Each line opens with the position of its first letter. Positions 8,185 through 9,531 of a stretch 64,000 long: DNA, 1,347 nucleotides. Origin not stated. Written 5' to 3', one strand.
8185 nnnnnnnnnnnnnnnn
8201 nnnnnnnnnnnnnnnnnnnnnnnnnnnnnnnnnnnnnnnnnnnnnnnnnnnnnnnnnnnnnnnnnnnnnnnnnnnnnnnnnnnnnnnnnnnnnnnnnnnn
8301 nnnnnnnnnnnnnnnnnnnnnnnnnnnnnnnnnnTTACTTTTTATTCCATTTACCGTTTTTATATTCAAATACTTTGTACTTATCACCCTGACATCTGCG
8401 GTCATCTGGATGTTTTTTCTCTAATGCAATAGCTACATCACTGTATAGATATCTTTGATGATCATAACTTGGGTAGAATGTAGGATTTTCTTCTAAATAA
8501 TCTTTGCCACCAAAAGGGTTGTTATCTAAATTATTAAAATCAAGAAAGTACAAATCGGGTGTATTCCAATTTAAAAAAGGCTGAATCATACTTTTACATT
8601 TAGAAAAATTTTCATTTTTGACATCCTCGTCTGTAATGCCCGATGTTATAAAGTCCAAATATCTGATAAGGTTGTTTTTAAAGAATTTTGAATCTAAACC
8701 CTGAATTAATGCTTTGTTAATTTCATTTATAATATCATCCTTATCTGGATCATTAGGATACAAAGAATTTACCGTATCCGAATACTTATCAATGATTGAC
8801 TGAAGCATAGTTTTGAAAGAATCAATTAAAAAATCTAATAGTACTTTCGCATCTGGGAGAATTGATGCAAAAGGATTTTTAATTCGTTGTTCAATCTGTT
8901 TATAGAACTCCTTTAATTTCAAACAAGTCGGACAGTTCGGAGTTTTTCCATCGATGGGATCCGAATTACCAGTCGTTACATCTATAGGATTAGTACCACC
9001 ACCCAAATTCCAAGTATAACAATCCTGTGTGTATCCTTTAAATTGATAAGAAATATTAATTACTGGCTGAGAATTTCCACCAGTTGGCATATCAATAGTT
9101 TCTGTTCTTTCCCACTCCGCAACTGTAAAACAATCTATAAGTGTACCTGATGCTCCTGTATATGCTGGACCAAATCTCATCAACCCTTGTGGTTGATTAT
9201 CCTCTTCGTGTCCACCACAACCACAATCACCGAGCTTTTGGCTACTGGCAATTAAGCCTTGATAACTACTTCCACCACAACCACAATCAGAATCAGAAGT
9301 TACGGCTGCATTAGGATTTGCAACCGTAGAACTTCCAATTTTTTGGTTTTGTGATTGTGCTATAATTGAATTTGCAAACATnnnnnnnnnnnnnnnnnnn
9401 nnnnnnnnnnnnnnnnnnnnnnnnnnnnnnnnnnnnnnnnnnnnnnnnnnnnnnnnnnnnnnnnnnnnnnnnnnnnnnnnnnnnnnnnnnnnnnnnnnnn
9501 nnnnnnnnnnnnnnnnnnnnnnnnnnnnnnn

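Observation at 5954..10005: Four-gene minus-strand operon of unknown proteins ending in a T9SS-sorted metzincin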

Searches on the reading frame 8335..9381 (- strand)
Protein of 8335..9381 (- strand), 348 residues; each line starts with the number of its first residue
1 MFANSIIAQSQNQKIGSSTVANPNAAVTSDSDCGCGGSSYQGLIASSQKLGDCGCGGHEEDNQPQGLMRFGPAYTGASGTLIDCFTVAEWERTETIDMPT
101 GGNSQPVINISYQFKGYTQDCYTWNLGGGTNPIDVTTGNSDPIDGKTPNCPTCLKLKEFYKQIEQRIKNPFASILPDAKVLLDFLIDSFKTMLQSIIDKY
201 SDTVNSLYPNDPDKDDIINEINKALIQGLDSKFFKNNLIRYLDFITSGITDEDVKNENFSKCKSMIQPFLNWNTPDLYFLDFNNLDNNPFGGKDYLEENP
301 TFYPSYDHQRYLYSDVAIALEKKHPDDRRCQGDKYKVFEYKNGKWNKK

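Call 3: search_protein_families(library=pfam, proteins=[window:8335-9381:-], max_evalue=1)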
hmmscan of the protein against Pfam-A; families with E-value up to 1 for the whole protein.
window:8335-9381:- (348 aa): 0 families

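Call 4: search_protein_families(library=ncbifam, proteins=[window:8335-9381:-], max_evalue=1)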
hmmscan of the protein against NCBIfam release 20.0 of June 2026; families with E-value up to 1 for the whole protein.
window:8335-9381:- (348 aa): 2 families
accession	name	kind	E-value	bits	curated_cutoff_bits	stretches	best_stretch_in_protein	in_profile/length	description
NF009065.0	PRK12399.1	subfamily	0.017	14.2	458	1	195-264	115-184/326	tagatose 1,6-diphosphate aldolase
NF003180.0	PRK04161.1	subfamily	0.024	13.7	519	1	196-264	117-185/330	tagatose 1,6-diphosphate aldolase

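Call 9: find_homologous_proteins(query=window:8335-9381:-, max_evalue=0.001)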
Query window:8335-9381:- (348 aa): 4 proteins with E <= 0.001 among 1550 candidates.
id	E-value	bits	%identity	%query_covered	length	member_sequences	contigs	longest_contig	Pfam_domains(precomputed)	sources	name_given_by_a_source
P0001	3.3e-241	818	100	100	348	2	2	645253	-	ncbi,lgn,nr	ncbi:MAG: hypothetical protein JNL36_02765 [Candidatus Kapabacteria bacterium]|nr:hypothetical prote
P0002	5.6e-130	452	62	100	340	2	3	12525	-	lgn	-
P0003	5.8e-107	376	53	99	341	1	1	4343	-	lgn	-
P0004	4.0e-61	225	41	99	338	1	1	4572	-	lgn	-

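Call 11: find_encoding_contigs(protein=P0002, flank=10000, max_places=6)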
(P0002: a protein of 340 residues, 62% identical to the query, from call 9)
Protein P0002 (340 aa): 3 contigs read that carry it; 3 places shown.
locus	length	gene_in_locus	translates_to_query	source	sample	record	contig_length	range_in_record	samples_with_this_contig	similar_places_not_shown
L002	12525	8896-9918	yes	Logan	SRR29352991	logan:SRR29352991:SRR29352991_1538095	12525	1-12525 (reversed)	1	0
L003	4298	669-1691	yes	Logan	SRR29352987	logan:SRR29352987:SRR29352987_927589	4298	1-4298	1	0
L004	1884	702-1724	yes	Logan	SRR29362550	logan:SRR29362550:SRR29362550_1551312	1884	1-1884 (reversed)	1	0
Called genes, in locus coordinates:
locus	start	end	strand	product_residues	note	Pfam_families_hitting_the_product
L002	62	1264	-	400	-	PF01520:Amidase_3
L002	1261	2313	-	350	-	PF01544:CorA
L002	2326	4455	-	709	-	PF03717:PBP_dimer, PF00905:Transpeptidase, PF03793:PASTA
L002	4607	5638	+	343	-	PF01578:Cytochrom_C_asm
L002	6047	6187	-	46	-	-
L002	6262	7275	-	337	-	PF01916:DS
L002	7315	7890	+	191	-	-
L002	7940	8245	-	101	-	-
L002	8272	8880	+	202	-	-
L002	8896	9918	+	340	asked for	-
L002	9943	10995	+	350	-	-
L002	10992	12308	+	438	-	PF18962:Por_Secre_tail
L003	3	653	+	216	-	?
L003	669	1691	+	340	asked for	-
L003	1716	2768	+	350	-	-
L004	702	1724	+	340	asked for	-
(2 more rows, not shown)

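Call 12: find_encoding_contigs(protein=P0003, flank=10000, max_places=6)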
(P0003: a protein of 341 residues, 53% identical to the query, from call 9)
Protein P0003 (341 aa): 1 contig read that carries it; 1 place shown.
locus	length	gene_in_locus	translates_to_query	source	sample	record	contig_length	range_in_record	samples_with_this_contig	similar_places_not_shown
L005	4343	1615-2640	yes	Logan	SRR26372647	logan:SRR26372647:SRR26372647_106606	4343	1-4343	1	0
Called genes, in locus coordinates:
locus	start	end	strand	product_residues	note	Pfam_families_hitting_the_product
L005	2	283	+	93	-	?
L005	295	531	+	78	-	PF01106:NifU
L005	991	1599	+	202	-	-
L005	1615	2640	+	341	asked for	-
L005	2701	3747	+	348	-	-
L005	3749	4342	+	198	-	?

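Call 13: find_encoding_contigs(protein=P0004, flank=10000, max_places=6)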
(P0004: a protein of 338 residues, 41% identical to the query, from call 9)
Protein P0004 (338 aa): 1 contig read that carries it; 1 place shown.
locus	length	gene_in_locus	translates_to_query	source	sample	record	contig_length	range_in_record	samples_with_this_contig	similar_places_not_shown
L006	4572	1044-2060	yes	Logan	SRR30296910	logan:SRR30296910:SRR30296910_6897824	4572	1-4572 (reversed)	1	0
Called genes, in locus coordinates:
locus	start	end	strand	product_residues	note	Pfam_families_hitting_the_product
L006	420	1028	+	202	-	-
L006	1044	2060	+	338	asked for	-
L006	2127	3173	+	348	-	-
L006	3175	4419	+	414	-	PF00413:Peptidase_M10, PF18962:Por_Secre_tail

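Call 30: search_protein_representatives(alignment_id=A2)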
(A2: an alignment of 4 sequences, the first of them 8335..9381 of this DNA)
Query: 4 sequences, 342 profile positions. Proteins with E-value up to 0.001 (for the whole library): 4; up to 1e-10: 3; up to 1e-30: 2. The best 4 are listed.
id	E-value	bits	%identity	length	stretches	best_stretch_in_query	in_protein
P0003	1.0e-189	646.3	-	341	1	1-342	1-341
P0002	1.8e-168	576.5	-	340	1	1-340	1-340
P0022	2.7e-22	95.9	-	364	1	4-335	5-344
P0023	3.5e-05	39.6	-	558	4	125-162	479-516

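Call 35: search_protein_families(library=phrogs, proteins=[window:8335-9381:-], max_evalue=1)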
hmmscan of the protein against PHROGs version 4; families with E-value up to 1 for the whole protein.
window:8335-9381:- (348 aa): 2 families
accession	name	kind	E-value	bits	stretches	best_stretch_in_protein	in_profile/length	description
phrog_21275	-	unknown function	0.33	11.5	1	206-271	149-209/273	-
phrog_1272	-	tail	0.46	9.1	1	156-269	812-933/1606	tail length tape measure protein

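Call 46: search_protein_families(library=padloc, proteins=[window:8335-9381:-], max_evalue=1)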
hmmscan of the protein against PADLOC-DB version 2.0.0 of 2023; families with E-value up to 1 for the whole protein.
window:8335-9381:- (348 aa): 0 families

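Call 49: search_solved_structures(query=A2, max_evalue=10)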
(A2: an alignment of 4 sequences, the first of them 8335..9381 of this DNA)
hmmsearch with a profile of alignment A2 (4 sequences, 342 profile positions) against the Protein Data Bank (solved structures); distinct sequences matched with E-value up to 10: 4.
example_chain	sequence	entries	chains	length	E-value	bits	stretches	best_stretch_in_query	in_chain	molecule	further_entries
4i7h_A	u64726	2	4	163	0.049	16.1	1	134-218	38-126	peroxide stress sensing regulator | Peroxide stress regulator PerR, FUR family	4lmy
8fjg_A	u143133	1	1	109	0.19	14.2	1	158-247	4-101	H12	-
6zz6_A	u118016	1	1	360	0.5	12.8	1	153-217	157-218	Structural maintenance of chromosomes protein 1,Structural maintenance of chromosomes prot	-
8th4_A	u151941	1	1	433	1.9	10.8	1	134-244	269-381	Type-1 angiotensin II receptor Soluble cytochrome b562 complex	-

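Call 66: predict_structure(alignment_id=A9)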
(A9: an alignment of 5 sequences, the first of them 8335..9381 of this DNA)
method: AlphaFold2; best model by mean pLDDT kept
length: 348 residues; sequences in the alignment: 5
mean_pLDDT: 59.8   pTM: 0.54
mean pLDDT of the five models: 59.8, 59.6, 59.4, 58.3, 57.3
residues with pLDDT >= 90: 31; 70-90: 117; 50-70: 64; < 50: 136
segments of 3 or more residues with pLDDT < 50: 1-86, 122-147, 287-289, 291-308
pLDDT, mean of each block of 10 residues (from residue 1): 29 26 28 30 27 28 28 38 49 64 56 58 40 26 43 91 92 85 89 82 70 77 82 90 91 86 81 76 56 39 41 79 68 78 68
secondary structure, 60 per line:
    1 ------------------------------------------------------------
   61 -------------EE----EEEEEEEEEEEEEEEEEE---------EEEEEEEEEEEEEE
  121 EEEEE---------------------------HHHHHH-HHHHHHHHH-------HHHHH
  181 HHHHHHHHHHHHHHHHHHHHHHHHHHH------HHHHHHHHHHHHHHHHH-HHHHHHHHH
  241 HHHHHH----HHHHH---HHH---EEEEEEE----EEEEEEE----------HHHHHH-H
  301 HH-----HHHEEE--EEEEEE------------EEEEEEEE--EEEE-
elements in order: E80-97 E107-125 H153-158 H160-168 H176-207 H214-230 H232-246 H251-255 E265-271 E276-282 H293-298 E311-313 E316-321 E334-341 E344-347
